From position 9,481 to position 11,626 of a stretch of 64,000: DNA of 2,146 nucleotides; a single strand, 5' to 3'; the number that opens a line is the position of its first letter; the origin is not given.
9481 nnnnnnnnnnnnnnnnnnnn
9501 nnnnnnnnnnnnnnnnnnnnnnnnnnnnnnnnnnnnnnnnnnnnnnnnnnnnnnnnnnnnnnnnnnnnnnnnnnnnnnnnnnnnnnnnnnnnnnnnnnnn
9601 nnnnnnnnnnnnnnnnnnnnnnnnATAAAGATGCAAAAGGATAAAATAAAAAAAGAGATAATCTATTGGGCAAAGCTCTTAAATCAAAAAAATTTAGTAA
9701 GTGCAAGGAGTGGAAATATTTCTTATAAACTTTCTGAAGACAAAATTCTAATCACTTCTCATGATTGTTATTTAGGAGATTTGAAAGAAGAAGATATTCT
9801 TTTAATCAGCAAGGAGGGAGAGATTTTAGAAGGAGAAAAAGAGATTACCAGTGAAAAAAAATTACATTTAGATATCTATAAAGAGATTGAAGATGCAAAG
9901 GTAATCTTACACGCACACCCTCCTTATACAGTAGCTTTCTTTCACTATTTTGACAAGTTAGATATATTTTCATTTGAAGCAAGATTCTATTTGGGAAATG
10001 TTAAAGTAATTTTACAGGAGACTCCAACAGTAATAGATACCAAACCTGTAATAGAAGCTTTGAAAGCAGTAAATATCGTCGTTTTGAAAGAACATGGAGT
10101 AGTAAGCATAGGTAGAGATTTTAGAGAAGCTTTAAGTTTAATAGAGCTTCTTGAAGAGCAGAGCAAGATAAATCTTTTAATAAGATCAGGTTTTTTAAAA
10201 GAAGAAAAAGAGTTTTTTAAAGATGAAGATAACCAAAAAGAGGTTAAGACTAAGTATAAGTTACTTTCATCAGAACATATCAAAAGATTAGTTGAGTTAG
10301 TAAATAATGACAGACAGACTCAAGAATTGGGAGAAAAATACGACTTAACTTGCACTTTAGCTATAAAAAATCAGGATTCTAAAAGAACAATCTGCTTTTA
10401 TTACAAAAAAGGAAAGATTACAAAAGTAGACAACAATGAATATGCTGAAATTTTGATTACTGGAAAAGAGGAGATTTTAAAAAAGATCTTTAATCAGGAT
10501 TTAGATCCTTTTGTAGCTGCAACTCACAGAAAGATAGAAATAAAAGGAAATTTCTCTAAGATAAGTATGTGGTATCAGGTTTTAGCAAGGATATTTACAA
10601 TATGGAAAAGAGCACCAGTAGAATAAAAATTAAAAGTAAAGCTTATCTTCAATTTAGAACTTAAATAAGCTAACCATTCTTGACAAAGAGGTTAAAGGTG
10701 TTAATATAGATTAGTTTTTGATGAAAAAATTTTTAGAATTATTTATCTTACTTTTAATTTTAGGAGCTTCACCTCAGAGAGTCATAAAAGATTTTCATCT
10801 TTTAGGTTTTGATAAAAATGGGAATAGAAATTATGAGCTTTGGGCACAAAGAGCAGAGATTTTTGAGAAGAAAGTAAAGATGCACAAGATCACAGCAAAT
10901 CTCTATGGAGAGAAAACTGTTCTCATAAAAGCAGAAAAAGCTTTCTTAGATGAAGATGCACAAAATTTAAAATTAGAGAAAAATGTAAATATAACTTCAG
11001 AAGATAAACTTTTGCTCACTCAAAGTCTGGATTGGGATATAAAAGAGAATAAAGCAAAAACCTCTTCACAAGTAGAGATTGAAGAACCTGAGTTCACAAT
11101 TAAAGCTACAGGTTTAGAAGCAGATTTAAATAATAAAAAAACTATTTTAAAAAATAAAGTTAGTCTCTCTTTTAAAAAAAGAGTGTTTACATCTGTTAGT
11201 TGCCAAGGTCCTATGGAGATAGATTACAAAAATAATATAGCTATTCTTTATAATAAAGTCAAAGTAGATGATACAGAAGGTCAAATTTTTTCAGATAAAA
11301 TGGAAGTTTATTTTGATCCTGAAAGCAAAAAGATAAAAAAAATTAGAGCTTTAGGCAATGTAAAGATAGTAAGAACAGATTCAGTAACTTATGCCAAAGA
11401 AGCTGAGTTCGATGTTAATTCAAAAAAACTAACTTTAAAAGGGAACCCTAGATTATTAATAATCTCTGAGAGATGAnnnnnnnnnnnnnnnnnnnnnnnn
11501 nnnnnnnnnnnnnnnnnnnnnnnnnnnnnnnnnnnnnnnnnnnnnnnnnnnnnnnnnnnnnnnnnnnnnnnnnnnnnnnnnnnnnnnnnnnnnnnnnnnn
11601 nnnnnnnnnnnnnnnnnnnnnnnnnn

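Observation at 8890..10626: PNP/MTA-phosphorylase-family gene followed by a class II aldolase fused to an SCP2 lipid-carrier domain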

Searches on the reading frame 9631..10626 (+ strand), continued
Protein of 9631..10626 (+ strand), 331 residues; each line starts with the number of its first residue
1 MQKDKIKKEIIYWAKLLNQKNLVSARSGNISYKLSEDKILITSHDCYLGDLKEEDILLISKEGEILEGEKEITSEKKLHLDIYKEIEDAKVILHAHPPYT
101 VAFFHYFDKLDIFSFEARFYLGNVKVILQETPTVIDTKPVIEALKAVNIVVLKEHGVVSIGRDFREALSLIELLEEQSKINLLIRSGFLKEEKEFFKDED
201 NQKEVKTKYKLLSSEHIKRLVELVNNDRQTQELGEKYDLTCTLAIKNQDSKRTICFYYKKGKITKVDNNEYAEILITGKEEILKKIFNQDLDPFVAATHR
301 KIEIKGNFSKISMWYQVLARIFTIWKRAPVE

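Call 63: search_protein_families(library=pfam, proteins=[L077:1196-1786:+, L077:1822-2790:+, L077:2768-3970:+, L077:3986-4411:+, L077:4439-4885:+, L005:392-1927:+, L005:1974-2414:+, L005:2428-3231:+, L005:3224-4183:+, L077:157-1155:+], max_evalue=0.001)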
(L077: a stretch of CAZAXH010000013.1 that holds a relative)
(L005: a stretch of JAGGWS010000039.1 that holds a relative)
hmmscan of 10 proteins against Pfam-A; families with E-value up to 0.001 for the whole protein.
L077:1196-1786:+ (196 aa): 0 families

L077:1822-2790:+ (322 aa): 5 families
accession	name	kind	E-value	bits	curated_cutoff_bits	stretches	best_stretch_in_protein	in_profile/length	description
PF01370.27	Epimerase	-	3.4e-39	135.1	20.9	1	2-245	1-240/240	NAD dependent epimerase/dehydratase family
PF16363.11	GDP_Man_Dehyd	-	4.8e-16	59.6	27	1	4-294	2-299/332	GDP-mannose 4,6 dehydratase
PF04321.23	RmlD_sub_bind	-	3.2e-10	40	27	1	2-267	3-235/287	RmlD substrate binding domain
PF01073.25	3Beta_HSD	-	4.7e-07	29.6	22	1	3-228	1-224/280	3-beta hydroxysteroid dehydrogenase/isomerase family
PF07993.18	NAD_binding_4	-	4.4e-05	23.2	20.1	0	62-128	81-147/258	Male sterility protein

L077:2768-3970:+ (400 aa): 0 families

L077:3986-4411:+ (141 aa): 1 family
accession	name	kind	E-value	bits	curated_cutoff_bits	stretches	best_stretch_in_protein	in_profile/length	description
PF00571.33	CBS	-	4.8e-27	94.5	24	2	84-137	1-55/57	CBS domain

L077:4439-4885:+ (148 aa): 0 families

L005:392-1927:+ (511 aa): 12 families
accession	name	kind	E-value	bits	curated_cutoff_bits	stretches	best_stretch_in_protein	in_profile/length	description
PF01078.27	Mg_chelatase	-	2e-94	315.2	20.3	1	193-401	1-206/207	Magnesium chelatase, subunit ChlI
PF13541.12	ChlI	-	9.5e-46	155.1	27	1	20-142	1-121/121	Subunit ChlI of Mg-chelatase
PF13335.12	Mg_chelatase_C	-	1.8e-33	115.4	26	1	410-505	2-94/94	Magnesium chelatase, subunit ChlI C-terminal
PF07728.20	AAA_5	-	3.9e-11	43.6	22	1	216-353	1-125/139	AAA domain (dynein-related subfamily)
PF00493.29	MCM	-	1.4e-08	34.5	23.3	1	291-356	113-178/224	MCM P-loop domain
PF05362.19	Lon_C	-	1.5e-05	25.1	21.1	1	17-145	42-175/205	Lon protease (S16) C-terminal proteolytic domain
PF00158.32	Sigma54_activat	-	1.7e-05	25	20.2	0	290-347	84-139/168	Sigma-54 interaction domain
PF05496.18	RuvB_N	-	7.9e-05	22.9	27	0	203-234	15-53/159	Holliday junction DNA helicase RuvB P-loop domain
PF00004.35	AAA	-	0.00014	22.8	21.2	0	217-244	1-27/131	ATPase family associated with various cellular activities (AAA)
PF13401.12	AAA_22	-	0.00025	21.8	27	0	214-239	5-30/130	AAA domain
PF07724.20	AAA_2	-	0.0003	21.3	27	0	216-350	5-124/166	AAA domain (Cdc48 subfamily)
PF13191.12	AAA_16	-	0.00096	20.1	32.6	0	204-238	13-48/167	AAA ATPase domain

L005:1974-2414:+ (146 aa): 1 family
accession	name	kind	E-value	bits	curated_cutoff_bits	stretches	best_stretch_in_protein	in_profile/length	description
PF02681.20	DUF212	-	1.9e-47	161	26.5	1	6-140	1-126/126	Divergent PAP2 family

L005:2428-3231:+ (267 aa): 3 families
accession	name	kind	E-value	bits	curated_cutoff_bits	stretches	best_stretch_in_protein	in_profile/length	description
PF03734.19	YkuD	-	2.9e-24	86.7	23.4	1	145-265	3-146/146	L,D-transpeptidase catalytic domain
PF01476.26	LysM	-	6.9e-17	61.6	20.9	1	98-139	1-42/43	LysM domain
PF23473.1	LysM3_LYK4_5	-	1.1e-06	29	29.3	1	98-131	5-38/48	LYK4/5 LysM3 domain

L005:3224-4183:+ (319 aa): 2 families
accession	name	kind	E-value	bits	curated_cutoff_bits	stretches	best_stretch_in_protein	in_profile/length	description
PF03255.19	ACCA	-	1.1e-148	494.9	23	1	7-315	2-310/310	Acetyl co-enzyme A carboxylase carboxyltransferase-like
PF01039.27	Carboxyl_trans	-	1.4e-18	67.3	22.3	1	97-245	282-426/493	Carboxyl transferase domain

L077:157-1155:+ (332 aa): 1 family
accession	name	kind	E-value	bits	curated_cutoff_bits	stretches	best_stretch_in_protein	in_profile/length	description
PF02446.23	Glyco_hydro_77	-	5.1e-122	408.5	25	1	2-314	150-463/465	4-alpha-glucanotransferase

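Call 71: search_protein_families(library=pfam, proteins=[L049:8647-9738:-, L049:6974-7864:-, L049:12092-13372:+, L052:8228-9718:+, L052:5968-7062:-, L052:4969-5949:-, L080:4412-6322:-, L080:7057-8868:+, L080:9007-9630:+, L080:9627-11222:+], max_evalue=0.0001)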
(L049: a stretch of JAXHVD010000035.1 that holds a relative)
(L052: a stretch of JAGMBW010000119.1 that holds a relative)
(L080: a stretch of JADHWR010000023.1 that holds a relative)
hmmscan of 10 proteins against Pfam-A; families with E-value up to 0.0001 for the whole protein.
L049:8647-9738:- (363 aa): 1 family
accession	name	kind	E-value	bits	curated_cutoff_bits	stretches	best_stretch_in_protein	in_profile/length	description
PF04143.19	Sulf_transp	-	8.5e-13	49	27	1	221-330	1-108/310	Sulphur transport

L049:6974-7864:- (296 aa): 1 family
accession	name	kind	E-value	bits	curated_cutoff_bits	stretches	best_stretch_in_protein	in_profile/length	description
PF01256.23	Carb_kinase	-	2.3e-08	34.2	27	1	118-265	94-228/242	NAD(P)H-hydrate dehydratase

L049:12092-13372:+ (426 aa): 2 families
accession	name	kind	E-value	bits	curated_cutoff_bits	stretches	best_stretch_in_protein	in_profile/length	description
PF02518.31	HATPase_c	-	7.8e-25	87.9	26.4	1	315-419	2-109/111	Histidine kinase-, DNA gyrase B-, and HSP90-like ATPase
PF00512.31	HisKA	-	1.2e-12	48.1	26.9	1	212-274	3-64/66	His Kinase A (phospho-acceptor) domain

L052:8228-9718:+ (496 aa): 1 family
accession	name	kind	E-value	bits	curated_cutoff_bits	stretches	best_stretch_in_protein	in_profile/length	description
PF07396.17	Porin_O_P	-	1e-37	130.7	20.9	2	89-250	2-172/370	Phosphate-selective porin O and P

L052:5968-7062:- (364 aa): 2 families
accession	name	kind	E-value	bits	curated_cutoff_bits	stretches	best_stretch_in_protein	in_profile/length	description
PF01715.23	IPPT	-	4.5e-88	295.5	23.6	1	59-330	1-242/243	IPP transferase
PF01745.22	IPT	-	3.8e-08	33.5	20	1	26-75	3-52/233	Isopentenyl transferase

L052:4969-5949:- (326 aa): 2 families
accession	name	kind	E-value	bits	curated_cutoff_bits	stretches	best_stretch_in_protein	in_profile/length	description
PF01368.27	DHH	-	6.6e-09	36.5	28.1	1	25-159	5-125/125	DHH family, N-terminal domain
PF02272.25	DHHA1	-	6.8e-05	23.7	25.9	0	223-304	8-91/102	DHHA1 domain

L080:4412-6322:- (636 aa): 3 families
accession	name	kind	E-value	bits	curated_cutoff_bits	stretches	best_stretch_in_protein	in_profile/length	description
PF00821.23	PEPCK_GTP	-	1.1e-106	357.1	23.8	1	254-615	1-357/357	Phosphoenolpyruvate carboxykinase C-terminal P-loop domain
PF17297.7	PEPCK_N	-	1.4e-62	211.6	23.8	1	37-249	1-217/218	Phosphoenolpyruvate carboxykinase N-terminal domain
PF01293.25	PEPCK_ATP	-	1.5e-07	30.9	26.5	1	119-364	68-297/465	Phosphoenolpyruvate carboxykinase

L080:7057-8868:+ (603 aa): 6 families
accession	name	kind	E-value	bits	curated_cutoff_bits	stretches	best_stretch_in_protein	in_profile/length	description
PF01134.28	GIDA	-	1e-157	525.6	22.1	1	5-393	1-390/391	Glucose inhibited division protein A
PF13932.14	SAM_GIDA_C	-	3.8e-25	87.9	27.1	1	533-589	1-57/57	tRNA modifying enzyme MnmG/GidA C-terminal helical bundle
PF21680.2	GIDA_C_1st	-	4.8e-11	43.7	24.7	1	456-528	2-95/96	tRNA modifying enzyme MnmG/GidA C-terminal helical domain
PF12831.13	FAD_oxidored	-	1.7e-10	41.2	27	1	5-174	1-165/416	FAD dependent oxidoreductase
PF13738.12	Pyr_redox_3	-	8.4e-10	38.8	30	1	84-154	66-135/305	Pyridine nucleotide-disulphide oxidoreductase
PF07992.20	Pyr_redox_2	-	2.7e-07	30.8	26.1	1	4-152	1-108/291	Pyridine nucleotide-disulphide oxidoreductase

L080:9007-9630:+ (207 aa): 3 families
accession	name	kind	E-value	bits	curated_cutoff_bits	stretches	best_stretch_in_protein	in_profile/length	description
PF00440.29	TetR_N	-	4.2e-16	58.9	24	1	18-63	1-46/47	Bacterial regulatory proteins, tetR family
PF17932.6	TetR_C_24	-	1.1e-06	29.3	26.4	1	86-174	4-87/114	Tetracyclin repressor-like, C-terminal domain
PF08359.16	TetR_C_4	-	5.1e-06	27.1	21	1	66-182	2-114/133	YsiA-like protein, C-terminal region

L080:9627-11222:+ (531 aa): 1 family
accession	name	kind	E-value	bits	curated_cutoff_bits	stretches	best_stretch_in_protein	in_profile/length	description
PF02321.23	OEP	-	1.9e-46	158.7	22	2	72-303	2-187/187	Outer membrane efflux protein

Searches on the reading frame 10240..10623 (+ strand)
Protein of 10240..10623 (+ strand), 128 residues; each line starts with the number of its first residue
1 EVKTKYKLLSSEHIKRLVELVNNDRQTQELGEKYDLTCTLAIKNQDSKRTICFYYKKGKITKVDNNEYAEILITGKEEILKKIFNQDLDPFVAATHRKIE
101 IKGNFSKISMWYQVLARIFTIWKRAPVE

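Call 39: search_protein_representatives(protein=window:10240-10623:+)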
Query: 128 residues. Proteins with E-value up to 0.001 (for the whole library): 57; up to 1e-10: 32; up to 1e-30: 6. The best 57 are listed.
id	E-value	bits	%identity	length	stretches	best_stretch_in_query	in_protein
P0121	1.8e-46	173.4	59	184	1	4-128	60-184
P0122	1.6e-43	163.9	58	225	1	4-128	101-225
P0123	6.7e-41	155.4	55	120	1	9-128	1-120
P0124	2.8e-40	153.4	52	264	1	4-128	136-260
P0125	6.6e-32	126.4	56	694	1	4-108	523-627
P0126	8.7e-32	126.0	48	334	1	4-128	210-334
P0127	2.2e-29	118.2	48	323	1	5-128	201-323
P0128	5.8e-28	113.7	46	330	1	2-128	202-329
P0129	6.3e-27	110.3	41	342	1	5-128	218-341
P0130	7.3e-27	110.1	45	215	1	4-128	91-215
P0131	4.7e-26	107.5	44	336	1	6-127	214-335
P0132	1.9e-25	105.5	42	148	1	5-128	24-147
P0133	5.1e-24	100.9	39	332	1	3-128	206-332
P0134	2.7e-23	98.6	39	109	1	20-128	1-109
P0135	3.1e-22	95.2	41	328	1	5-127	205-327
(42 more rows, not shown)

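Call 41: predict_structure(alignment_id=A2)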
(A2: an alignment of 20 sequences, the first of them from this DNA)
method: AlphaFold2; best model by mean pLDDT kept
length: 128 residues; sequences in the alignment: 20
mean_pLDDT: 94.2   pTM: 0.85
mean pLDDT of the five models: 94.2, 92.8, 91.7, 91.5, 91.4
residues with pLDDT >= 90: 123; 70-90: 3; 50-70: 1; < 50: 1
segments of 3 or more residues with pLDDT < 50: none
pLDDT, mean of each block of 10 residues (from residue 1): 84 97 95 94 97 97 96 97 95 95 92 92 94
secondary structure, 60 per line:
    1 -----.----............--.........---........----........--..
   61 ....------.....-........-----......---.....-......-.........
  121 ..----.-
elements in order: H11-22 H25-33 E37-44 E49-56 E59-64 E71-75 H77-84 H90-95 E99-103 H105-110 H112-122

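Call 43: search_protein_families(library=pfam, alignment_id=A2, max_evalue=0.01)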
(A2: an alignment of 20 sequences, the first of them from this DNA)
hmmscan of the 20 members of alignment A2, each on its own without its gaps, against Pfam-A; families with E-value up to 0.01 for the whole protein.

A. member 1, seq(128 aa): 1 family
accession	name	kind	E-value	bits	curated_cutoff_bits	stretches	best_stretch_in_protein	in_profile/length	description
PF02036.22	SCP2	-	8.2e-05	23.3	21.3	1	24-107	9-92/101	SCP-2 sterol transfer family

B. families by the number of members that match (of 20 scanned): 3 families
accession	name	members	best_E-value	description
PF02036.22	SCP2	20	7.9e-09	SCP-2 sterol transfer family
PF14864.11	Alkyl_sulf_C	5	0.0009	Alkyl sulfatase C-terminal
PF02963.22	EcoRI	1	0.0028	Restriction endonuclease EcoRI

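Call 44: fold_search(model_id=the predicted structure, library=pdb)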
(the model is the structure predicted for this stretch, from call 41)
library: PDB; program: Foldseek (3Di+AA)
matches with E <= 10: 515; with E <= 0.001: 40
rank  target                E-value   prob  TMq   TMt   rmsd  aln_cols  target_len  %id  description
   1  1wfr_MODEL_1_A        1.9e-07  1.00  0.75  0.68   3.4       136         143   10  Solution structure of the conserved hypothetical protein TT1886, possibly sterol carrier protein, from Thermus (released 2004-11-26)
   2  2cx7_A                1.0e-06  1.00  0.82  0.81   2.0       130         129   11  Crystal structure of sterol carrier protein 2 (released 2005-12-28)
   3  2cx7_B                1.6e-06  1.00  0.77  0.76   2.4       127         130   11  Crystal structure of sterol carrier protein 2 (released 2005-12-28)
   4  2yhe_B                2.0e-06  1.00  0.52  0.12   3.1        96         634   20  Structure determination of the stereoselective inverting sec- alkylsulfatase Pisa1 from Pseudomonas sp. (released 2012-05-16)
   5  2yhe_A                3.4e-06  1.00  0.52  0.12   3.1        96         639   20  Structure determination of the stereoselective inverting sec- alkylsulfatase Pisa1 from Pseudomonas sp. (released 2012-05-16)
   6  6h6p_D                5.2e-06  1.00  0.61  0.66   3.9       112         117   11  UbiJ-SCP2 Ubiquinone synthesis protein (released 2019-02-13)
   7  6h6o_B                6.7e-06  1.00  0.61  0.66   4.5       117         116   12  UbiJ-SCP2 Ubiquinone synthesis protein (released 2019-02-13)
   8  6h6p_A                7.6e-06  1.00  0.60  0.65   3.6       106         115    8  UbiJ-SCP2 Ubiquinone synthesis protein (released 2019-02-13)
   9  4axh_A                9.7e-06  1.00  0.61  0.14   3.3       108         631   18  Structure and mechanism of the first inverting alkylsulfatase specific for secondary alkylsulfatases (released 2012-12-05)
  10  4av7_A                1.1e-05  1.00  0.60  0.14   3.3       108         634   18  Structure determination of the double mutant S233Y F250G from the sec- alkyl sulfatase PisA1 (released 2012-12-05)
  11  6h6o_A                1.5e-05  1.00  0.63  0.66   5.8       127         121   10  UbiJ-SCP2 Ubiquinone synthesis protein (released 2019-02-13)
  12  4axh_B                1.6e-05  1.00  0.61  0.14   3.3       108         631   18  Structure and mechanism of the first inverting alkylsulfatase specific for secondary alkylsulfatases (released 2012-12-05)
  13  4av7_B                1.7e-05  1.00  0.60  0.14   3.4       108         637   18  Structure determination of the double mutant S233Y F250G from the sec- alkyl sulfatase PisA1 (released 2012-12-05)
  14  6h6n_A                1.7e-05  1.00  0.62  0.63   6.4       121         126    9  UbiJ-SCP2 Ubiquinone synthesis protein (released 2019-02-13)
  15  6h6n_B                2.5e-05  1.00  0.59  0.63   3.8       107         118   10  UbiJ-SCP2 Ubiquinone synthesis protein (released 2019-02-13)
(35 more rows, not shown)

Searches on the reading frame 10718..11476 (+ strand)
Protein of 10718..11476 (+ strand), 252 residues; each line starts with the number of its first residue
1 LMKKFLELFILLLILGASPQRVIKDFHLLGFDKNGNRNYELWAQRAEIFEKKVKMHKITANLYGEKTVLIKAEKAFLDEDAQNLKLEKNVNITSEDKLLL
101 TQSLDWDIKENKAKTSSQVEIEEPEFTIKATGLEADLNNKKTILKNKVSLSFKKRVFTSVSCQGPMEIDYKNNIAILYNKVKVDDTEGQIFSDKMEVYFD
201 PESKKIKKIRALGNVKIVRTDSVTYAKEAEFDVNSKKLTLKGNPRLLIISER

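Call 58: search_protein_families(library=pfam, proteins=[window:10718-11476:+], max_evalue=0.001)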
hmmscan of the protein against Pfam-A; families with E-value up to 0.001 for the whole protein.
window:10718-11476:+ (252 aa): 3 families
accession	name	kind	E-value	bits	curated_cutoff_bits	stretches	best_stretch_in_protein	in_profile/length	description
PF06835.18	LptC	-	2e-23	83.3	21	1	18-148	31-170/175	Lipopolysaccharide-assembly, LptC-related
PF03968.19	LptD_N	-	6.3e-11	43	20.4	1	166-246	7-93/113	LptA/(LptD N-terminal domain) LPS transport protein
PF13100.11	OstA_2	-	5.9e-08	32.9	21.2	1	66-155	64-153/158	OstA-like protein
